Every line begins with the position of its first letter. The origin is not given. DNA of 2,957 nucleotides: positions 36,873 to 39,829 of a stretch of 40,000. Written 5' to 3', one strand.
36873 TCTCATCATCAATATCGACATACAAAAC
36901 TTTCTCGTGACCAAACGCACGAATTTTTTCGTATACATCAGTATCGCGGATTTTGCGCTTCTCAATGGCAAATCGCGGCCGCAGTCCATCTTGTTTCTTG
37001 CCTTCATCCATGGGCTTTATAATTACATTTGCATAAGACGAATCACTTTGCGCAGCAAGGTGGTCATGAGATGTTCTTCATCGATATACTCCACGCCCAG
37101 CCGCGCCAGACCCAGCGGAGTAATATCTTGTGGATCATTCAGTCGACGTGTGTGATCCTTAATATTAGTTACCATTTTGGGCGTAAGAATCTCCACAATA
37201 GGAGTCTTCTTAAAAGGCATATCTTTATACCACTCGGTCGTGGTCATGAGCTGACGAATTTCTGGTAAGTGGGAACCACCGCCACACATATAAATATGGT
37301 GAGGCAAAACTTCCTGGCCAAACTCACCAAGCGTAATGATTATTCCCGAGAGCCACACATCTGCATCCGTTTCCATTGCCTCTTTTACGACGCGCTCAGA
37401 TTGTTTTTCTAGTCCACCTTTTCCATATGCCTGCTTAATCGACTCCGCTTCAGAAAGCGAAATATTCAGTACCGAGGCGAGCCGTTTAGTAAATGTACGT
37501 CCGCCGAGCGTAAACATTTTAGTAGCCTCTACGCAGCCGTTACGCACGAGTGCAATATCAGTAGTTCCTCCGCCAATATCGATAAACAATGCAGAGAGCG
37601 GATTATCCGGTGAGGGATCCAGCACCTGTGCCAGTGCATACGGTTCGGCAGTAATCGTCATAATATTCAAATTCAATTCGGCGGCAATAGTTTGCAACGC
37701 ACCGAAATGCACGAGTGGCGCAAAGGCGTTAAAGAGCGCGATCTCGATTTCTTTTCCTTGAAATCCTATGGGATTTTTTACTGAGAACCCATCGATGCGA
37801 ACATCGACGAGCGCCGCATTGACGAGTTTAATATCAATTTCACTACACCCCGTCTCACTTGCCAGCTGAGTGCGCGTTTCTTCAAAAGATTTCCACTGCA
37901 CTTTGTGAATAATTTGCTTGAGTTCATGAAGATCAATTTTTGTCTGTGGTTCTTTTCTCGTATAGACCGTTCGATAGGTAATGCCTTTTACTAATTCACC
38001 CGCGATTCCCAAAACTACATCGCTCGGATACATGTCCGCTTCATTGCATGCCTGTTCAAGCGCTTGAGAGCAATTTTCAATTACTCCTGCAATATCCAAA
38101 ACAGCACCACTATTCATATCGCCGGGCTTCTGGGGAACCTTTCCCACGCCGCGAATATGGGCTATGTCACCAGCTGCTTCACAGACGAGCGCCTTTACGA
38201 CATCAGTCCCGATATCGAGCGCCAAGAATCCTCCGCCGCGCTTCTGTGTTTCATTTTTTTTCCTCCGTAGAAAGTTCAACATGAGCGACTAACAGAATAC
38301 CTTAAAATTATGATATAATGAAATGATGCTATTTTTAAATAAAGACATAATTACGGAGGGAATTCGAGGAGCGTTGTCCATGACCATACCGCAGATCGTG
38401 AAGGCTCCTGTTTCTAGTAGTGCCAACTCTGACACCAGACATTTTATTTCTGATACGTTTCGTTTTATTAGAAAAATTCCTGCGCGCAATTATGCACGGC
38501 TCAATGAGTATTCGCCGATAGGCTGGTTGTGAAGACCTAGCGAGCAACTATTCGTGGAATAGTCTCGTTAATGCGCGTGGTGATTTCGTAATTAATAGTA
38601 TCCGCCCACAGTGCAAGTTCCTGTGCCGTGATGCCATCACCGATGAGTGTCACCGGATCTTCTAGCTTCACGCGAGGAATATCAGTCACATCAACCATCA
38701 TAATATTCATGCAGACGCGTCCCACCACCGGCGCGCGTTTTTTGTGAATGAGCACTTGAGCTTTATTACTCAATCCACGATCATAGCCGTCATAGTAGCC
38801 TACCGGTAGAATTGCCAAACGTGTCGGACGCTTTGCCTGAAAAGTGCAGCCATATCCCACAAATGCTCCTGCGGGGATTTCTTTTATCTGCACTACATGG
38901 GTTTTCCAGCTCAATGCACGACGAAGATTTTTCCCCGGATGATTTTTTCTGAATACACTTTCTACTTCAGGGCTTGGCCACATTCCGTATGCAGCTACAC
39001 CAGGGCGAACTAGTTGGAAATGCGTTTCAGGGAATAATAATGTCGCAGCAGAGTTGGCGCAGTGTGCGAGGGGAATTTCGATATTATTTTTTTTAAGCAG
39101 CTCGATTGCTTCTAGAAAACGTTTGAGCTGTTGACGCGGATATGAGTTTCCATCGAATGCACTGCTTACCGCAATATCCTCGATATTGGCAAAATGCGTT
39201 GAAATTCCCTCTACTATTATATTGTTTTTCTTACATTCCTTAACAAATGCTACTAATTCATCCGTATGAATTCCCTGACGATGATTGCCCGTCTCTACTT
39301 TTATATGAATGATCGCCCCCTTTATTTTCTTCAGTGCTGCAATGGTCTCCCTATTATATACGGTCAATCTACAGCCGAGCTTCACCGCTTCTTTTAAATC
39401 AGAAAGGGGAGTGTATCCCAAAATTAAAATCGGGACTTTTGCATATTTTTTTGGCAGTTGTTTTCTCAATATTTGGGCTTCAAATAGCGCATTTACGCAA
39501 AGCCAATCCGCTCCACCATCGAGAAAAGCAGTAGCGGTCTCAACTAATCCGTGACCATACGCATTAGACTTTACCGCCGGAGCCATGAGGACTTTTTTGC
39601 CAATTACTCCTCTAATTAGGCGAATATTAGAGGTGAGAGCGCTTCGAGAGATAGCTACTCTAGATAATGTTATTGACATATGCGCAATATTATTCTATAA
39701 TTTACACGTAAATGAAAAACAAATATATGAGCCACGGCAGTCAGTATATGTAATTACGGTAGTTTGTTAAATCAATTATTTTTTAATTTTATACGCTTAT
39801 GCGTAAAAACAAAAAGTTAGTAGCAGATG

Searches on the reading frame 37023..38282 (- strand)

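Call 10: search_protein_families(library=pfam, proteins=[window:37023-38282:-], max_evalue=0.001)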
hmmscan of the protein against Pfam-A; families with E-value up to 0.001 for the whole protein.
window:37023-38282:- (419 aa): 5 families
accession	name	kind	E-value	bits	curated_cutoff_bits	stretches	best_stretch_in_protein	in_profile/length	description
PF14450.12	FtsA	-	1.2e-15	58.5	31.8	1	233-369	2-113/127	Cell division protein FtsA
PF06723.19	MreB_Mbl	-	2.9e-06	26.8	27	1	213-296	129-218/327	MreB/Mbl protein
PF06277.17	EutA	-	1.4e-05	24.7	27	1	226-277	140-193/475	Ethanolamine utilisation protein EutA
PF11104.14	PilM_2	-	0.00017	21.1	27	0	230-347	181-295/340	Type IV pilus assembly protein PilM;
PF00370.27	FGGY_N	-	0.00078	19.6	28.8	0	20-96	3-78/245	FGGY family of carbohydrate kinases, N-terminal domain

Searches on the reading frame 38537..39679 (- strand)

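Call 10: search_protein_families(library=pfam, proteins=[window:38537-39679:-], max_evalue=0.001)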
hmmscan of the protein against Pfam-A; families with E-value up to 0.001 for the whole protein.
window:38537-39679:- (380 aa): 2 families
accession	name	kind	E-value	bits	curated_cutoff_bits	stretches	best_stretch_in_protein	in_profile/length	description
PF01168.26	Ala_racemase_N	-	5.8e-53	180.3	24.1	1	10-233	1-218/220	Alanine racemase, N-terminal domain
PF00842.27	Ala_racemase_C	-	5.8e-47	158.9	25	1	255-377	1-126/127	Alanine racemase, C-terminal domain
